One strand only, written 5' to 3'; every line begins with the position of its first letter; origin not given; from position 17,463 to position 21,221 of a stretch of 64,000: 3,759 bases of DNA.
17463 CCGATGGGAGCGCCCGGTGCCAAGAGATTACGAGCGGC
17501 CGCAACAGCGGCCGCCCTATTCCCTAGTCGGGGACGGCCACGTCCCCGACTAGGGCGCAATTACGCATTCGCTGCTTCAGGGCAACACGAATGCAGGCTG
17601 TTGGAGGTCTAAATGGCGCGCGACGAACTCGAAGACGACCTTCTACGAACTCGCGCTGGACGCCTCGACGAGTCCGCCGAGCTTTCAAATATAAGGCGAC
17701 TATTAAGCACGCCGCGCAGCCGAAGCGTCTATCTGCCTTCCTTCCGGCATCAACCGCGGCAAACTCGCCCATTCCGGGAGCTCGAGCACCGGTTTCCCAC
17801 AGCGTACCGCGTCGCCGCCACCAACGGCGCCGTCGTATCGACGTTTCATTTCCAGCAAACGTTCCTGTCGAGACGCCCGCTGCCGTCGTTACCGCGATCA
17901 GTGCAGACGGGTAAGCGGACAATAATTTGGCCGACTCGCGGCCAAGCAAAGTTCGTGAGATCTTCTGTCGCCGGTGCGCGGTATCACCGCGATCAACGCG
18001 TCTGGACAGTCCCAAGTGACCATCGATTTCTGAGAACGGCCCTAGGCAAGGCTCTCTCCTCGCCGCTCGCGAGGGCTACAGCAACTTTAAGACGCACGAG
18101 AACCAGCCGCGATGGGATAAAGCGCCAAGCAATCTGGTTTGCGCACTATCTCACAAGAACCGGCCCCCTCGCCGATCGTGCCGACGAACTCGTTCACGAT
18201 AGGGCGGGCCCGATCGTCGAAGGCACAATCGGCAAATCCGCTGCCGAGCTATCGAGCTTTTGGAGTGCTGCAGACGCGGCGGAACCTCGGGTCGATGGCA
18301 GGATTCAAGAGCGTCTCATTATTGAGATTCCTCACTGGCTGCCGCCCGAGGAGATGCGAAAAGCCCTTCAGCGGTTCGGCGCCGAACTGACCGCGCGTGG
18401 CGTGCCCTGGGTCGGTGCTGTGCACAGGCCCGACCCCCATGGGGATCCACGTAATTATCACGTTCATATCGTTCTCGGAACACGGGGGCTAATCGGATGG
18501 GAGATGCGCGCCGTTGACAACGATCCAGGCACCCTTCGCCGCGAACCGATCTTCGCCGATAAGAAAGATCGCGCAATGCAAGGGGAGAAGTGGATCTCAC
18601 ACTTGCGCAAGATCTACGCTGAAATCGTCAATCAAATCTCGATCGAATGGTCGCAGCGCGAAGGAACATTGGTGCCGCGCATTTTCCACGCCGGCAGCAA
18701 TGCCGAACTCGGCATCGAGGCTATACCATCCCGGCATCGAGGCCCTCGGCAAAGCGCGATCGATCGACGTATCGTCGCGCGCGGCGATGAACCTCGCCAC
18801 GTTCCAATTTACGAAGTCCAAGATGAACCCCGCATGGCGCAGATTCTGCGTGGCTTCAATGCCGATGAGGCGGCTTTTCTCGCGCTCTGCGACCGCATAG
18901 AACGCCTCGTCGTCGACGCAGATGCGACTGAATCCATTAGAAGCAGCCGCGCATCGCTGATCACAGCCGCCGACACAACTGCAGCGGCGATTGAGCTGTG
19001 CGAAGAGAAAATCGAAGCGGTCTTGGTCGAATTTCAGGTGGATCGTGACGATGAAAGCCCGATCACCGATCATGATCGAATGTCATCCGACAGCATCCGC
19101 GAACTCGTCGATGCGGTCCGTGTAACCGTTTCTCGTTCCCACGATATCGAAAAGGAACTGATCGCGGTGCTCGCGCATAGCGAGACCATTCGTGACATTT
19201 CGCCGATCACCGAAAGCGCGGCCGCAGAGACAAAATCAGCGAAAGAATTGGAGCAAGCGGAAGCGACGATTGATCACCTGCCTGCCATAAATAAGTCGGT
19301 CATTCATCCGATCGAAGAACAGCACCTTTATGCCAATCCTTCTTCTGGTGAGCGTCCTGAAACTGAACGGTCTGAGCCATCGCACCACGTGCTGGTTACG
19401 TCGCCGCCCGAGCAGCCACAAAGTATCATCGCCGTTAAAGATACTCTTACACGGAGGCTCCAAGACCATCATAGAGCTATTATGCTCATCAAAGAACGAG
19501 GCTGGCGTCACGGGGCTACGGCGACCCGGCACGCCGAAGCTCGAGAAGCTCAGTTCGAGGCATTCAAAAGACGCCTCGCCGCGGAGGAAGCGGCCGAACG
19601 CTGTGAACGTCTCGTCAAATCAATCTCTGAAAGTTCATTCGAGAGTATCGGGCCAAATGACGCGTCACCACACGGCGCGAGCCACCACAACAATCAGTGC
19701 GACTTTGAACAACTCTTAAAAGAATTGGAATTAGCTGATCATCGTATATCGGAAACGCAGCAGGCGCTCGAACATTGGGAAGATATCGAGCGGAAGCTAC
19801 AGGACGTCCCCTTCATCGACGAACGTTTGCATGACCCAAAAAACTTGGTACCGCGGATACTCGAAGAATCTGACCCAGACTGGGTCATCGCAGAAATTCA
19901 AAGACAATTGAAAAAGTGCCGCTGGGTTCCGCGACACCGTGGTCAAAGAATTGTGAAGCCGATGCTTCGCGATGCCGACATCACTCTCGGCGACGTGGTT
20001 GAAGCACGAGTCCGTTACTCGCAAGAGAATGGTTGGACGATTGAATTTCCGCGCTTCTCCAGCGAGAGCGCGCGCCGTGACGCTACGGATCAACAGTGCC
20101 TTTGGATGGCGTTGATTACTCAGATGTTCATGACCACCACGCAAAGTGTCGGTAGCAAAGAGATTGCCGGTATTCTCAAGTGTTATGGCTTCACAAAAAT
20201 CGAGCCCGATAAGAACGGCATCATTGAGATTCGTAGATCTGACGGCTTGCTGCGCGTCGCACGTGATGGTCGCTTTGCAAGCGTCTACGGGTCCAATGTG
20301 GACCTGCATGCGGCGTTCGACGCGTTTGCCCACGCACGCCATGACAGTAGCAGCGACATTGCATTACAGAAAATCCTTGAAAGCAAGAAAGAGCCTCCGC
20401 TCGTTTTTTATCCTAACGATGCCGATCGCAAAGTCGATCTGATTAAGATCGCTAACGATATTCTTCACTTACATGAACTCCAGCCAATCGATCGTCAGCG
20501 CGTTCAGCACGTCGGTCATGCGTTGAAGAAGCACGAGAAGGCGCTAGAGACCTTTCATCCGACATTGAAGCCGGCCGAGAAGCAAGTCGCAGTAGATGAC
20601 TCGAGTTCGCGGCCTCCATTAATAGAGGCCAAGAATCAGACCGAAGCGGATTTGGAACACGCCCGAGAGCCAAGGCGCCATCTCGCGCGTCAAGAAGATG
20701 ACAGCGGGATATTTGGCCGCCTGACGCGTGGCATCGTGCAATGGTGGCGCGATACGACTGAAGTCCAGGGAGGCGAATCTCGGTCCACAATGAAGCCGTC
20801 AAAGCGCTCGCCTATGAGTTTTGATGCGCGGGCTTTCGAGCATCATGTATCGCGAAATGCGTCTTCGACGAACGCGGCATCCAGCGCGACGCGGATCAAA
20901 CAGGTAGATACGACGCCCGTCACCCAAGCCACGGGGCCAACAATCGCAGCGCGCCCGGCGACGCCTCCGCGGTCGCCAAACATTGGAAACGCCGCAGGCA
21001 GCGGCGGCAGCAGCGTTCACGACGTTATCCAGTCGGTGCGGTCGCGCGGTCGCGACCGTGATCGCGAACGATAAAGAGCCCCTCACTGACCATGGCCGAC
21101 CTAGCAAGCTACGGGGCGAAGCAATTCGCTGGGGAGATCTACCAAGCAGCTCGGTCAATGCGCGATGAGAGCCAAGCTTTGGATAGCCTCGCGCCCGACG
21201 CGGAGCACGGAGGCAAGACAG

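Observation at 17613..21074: Relaxase with an uncertain start and an ~800-aa C-terminal region of unknown function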

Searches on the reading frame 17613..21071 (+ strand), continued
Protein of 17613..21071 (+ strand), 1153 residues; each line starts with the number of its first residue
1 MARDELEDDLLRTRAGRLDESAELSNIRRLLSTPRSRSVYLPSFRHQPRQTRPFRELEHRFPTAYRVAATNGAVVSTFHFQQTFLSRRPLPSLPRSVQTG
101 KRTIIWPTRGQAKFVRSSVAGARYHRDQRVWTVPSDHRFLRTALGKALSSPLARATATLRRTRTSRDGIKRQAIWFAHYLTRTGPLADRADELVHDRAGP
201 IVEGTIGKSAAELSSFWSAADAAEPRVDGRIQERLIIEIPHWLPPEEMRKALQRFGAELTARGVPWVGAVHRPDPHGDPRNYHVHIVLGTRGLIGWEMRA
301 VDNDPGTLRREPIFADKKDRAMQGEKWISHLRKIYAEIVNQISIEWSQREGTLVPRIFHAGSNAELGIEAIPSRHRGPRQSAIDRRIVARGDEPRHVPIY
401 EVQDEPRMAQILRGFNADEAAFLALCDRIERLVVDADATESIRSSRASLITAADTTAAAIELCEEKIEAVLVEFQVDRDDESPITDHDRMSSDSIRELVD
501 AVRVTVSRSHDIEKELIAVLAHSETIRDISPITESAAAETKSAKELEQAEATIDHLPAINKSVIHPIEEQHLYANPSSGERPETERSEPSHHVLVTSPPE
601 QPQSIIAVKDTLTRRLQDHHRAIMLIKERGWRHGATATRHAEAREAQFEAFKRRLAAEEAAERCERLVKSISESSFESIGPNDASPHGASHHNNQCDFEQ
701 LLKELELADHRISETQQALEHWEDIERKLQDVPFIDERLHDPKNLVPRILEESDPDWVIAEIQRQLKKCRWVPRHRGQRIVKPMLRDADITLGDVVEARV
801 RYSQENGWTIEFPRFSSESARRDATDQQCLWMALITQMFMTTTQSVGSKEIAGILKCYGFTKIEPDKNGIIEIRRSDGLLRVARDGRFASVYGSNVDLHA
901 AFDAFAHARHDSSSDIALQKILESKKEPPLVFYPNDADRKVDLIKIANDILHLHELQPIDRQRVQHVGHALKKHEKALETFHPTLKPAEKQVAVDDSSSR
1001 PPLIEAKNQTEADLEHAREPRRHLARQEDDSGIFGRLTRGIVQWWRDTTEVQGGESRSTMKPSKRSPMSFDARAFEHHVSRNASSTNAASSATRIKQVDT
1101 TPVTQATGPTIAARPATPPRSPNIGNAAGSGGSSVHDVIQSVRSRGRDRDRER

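Call 55: search_solved_structures(query=A1, max_evalue=0.001, show_alignments=1)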
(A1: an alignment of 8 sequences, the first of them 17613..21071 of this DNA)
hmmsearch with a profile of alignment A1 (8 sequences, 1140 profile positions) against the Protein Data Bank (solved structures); distinct sequences matched with E-value up to 0.001: 1.
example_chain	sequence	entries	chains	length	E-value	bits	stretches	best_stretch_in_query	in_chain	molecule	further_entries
2ns6_A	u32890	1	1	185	2.6e-06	29.2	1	170-340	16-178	Mobilization protein A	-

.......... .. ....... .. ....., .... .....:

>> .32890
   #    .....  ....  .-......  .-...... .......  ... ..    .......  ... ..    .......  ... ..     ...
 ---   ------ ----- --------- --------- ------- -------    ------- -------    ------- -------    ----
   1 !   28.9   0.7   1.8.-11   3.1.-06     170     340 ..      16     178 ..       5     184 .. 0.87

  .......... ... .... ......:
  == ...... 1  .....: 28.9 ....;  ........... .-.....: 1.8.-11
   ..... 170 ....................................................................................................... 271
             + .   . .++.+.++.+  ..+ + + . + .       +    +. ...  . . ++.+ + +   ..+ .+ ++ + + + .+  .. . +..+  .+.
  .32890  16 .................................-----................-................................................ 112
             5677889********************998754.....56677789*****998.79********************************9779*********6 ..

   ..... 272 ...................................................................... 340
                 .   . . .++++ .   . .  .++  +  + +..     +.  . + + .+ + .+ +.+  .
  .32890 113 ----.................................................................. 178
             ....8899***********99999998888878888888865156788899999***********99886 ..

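Call 67: find_related_loci(query=A1, collection=genome_contigs, flank=10000)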
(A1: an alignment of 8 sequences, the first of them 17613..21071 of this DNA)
Query A1 (1153 aa) in genome_contigs; peptide patterns used: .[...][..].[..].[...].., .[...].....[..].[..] (x = any residue, [..] = any of these).
184 stretches matched a pattern; 3 encode a relative of the query (tblastn E <= 1e-3); 3 distinct loci.
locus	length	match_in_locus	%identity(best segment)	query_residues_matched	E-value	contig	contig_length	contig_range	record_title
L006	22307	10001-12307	36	1-983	2e-78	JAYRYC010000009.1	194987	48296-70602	MAG: Tagaea sp. isolate EBPR_s431bin.14 NODE_98_length_194987_cov_11.522308, whole genome shotgun sequence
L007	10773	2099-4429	35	1-994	7e-75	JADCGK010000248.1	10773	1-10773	MAG: Azospirillum sp. isolate M122S2SP1A49QC M122S2_248, whole genome shotgun sequence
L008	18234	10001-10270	39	205-291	2e-16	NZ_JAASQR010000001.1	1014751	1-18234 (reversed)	Sphingobium vermicomposti strain DSM 21299 Ga0373322_01, whole genome shotgun sequence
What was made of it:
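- Tried and rejected: The full-length alignment found only 3 loci (call 67).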

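Call 69: find_encoding_contigs(protein=P0001, flank=10000, max_places=2)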
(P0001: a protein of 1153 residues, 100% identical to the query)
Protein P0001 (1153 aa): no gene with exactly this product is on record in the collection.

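Call 72: search_protein_families(library=pfam, proteins=[L007:1158-1727:-, L007:5370-6536:+, L007:6644-7402:-, L007:730-1317:+, L006:9093-10085:-, L006:13470-14663:-, L006:13146-14519:+, L006:7216-8922:+, L006:14884-15525:-], max_evalue=0.01)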
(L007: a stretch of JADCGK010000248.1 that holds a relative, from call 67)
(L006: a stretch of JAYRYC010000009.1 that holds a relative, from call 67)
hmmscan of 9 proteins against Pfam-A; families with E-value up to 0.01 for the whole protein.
L007:1158-1727:- (190 aa): 0 families

L007:5370-6536:+ (389 aa): 1 family
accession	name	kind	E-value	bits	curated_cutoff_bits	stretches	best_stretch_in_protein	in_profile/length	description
PF00589.27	Phage_integrase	-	1.3e-16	61.3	27.1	1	196-368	2-169/172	Phage integrase family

L007:6644-7402:- (253 aa): 2 families
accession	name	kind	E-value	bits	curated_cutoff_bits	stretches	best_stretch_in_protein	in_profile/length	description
PF22769.1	DCD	-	1.6e-17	64.5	27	1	22-149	10-148/153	dCTP deaminase-like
PF00692.24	dUTPase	-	0.0073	16.5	22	0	71-146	22-96/129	dUTPase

L007:730-1317:+ (196 aa): 5 families
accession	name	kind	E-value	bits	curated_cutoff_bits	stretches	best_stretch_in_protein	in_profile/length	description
PF01527.26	HTH_Tnp_1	-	5e-21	75.1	24.1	1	6-71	4-72/75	Transposase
PF13518.12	HTH_28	-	1.2e-07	32.1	25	1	17-52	5-40/52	Helix-turn-helix domain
PF13551.12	HTH_29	-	5.2e-07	30.1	28.1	1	17-57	4-45/64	Winged helix-turn helix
PF13384.12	HTH_23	-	6.3e-07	29.5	24.6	1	17-53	10-46/50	Homeodomain-like domain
PF02796.21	HTH_7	-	0.0025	18.3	23.8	1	10-44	7-41/45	Helix-turn-helix domain of resolvase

L006:9093-10085:- (331 aa): 0 families

L006:13470-14663:- (398 aa): 1 family
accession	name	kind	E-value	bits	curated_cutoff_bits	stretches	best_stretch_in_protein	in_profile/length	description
PF00589.27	Phage_integrase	-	2.4e-07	31.1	27.1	1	220-350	25-157/172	Phage integrase family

L006:13146-14519:+ (458 aa): 0 families

L006:7216-8922:+ (569 aa): 2 families
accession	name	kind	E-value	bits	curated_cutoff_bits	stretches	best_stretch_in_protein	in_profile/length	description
PF03235.19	GmrSD_N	-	1.1e-28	101.2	33.2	1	8-264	1-198/199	GmrSD restriction endonuclease, N-terminal domain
PF07510.16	GmrSD_C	-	0.0015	18.9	23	1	474-522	48-104/138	GmrSD restriction endonucleases, C-terminal domain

L006:14884-15525:- (214 aa): 0 families

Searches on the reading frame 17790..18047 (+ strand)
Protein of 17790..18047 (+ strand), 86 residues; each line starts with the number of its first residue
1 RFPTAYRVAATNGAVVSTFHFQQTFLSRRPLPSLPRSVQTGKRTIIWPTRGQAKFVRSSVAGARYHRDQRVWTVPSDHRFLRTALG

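Call 54: search_protein_families(library=pfam, proteins=[window:17790-18047:+], max_evalue=10)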
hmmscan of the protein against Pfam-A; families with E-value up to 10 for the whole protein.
seq(86 aa): 0 families

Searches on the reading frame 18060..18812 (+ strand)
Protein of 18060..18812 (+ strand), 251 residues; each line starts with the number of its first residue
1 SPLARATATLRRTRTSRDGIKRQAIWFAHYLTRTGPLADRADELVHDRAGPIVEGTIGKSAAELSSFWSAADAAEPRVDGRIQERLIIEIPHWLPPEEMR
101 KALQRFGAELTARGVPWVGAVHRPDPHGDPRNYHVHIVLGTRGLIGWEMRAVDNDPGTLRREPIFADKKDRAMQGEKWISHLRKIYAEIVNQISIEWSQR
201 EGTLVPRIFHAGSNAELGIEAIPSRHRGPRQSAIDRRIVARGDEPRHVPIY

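Call 54: search_protein_families(library=pfam, proteins=[window:18060-18812:+], max_evalue=10)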
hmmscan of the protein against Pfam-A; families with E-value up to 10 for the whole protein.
seq(251 aa): 2 families
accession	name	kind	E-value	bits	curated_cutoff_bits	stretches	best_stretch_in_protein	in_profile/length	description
PF03389.21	MobA_MobL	-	2.6e-10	40.9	26.7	1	59-237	45-224/224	MobA/MobL family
PF03432.20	Relaxase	-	0.085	13.6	24.6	1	61-139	23-98/132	MobA/VirD2-like, nuclease domain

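Call 92: search_dna_similar(query=window:18108-18797:+, collection=plasmids, mode=protein, max_evalue=0.00001, max_rows=15)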
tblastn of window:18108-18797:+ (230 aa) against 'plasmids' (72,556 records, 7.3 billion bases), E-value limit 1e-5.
Records with a match: 503; places in all: 520; records where one place covers at least 80% of the query: 164.
Best place of each record, by identity: <60% 503.
By first word of the organism name: Acinetobacter 115; Rhizobium 88; Pseudomonas 62; Sinorhizobium 29; Xanthomonas 19; Aeromonas 19; Psychrobacter 17; Agrobacterium 15; Sphingobium 10; Moraxella 7; and 65 more.
By predicted mobility (MOB-suite, as given by PLSDB): conjugative 267; mobilizable 147; non-mobilizable 89.
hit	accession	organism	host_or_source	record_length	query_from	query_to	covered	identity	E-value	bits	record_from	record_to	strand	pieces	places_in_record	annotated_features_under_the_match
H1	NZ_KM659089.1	Pseudomonas sp. LM12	Lubin copper mine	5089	6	230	98%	33.9%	1e-12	74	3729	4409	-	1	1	mobQ: MobQ family relaxase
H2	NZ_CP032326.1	Azospirillum argentinense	soil sample,Agricultural field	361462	11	220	91%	36.2%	2e-21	99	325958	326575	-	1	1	MobA/MobL family protein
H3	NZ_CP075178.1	Pseudomonas lundensis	Microbe,milk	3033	21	230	91%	33.3%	3e-12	72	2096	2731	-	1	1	mobQ: MobQ family relaxase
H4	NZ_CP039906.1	Agrobacterium tumefaciens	-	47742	8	221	93%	32.6%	1e-11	71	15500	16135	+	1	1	traA: Ti-type conjugative transfer relaxase TraA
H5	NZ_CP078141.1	Pseudomonas savastanoi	Olea europaea,knots on olive ...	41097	6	230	98%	30.5%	2e-11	70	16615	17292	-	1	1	mobQ: MobQ family relaxase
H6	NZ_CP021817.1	Sinorhizobium meliloti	Medicago truncatula,Single Cell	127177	21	224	89%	33.2%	1e-12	74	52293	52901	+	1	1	traA: Ti-type conjugative transfer relaxase TraA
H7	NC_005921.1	Pseudomonas syringae group genomosp. 3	-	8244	6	227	97%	30.4%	1e-10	68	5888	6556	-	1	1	mobQ: MobQ family relaxase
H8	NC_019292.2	Pseudomonas savastanoi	olive knot (Olea europaea)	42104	6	227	97%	30.4%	2e-10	67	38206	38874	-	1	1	mobQ: MobQ family relaxase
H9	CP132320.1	Shinella sumterensis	Homo sapiens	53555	3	221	95%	30.8%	9e-9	62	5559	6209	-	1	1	traA: Ti-type conjugative transfer relaxase TraA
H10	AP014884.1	Acetobacter pasteurianus NBRC 101655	-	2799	6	221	94%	31.2%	7e-13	74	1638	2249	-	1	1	putative MobA/MobL family protein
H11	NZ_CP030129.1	Indioceanicola profundi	sediment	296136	11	229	95%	30.6%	4e-9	63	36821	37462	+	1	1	MobA/MobL family protein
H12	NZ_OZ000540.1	Shinella sp. WSC3-e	-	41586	14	224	92%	31.5%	1e-8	62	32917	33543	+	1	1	traA: Ti-type conjugative transfer relaxase TraA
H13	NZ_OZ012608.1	Shinella sp. WSD5-1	-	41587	14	224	92%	31.5%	1e-8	62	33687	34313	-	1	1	traA: Ti-type conjugative transfer relaxase TraA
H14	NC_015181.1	Acidiphilium multivorum AIU301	-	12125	6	226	96%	29.7%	9e-9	62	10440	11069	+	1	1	mobQ: MobQ family relaxase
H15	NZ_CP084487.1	Ensifer adhaerens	cellculture,soil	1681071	6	221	94%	30.0%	2e-6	55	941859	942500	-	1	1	none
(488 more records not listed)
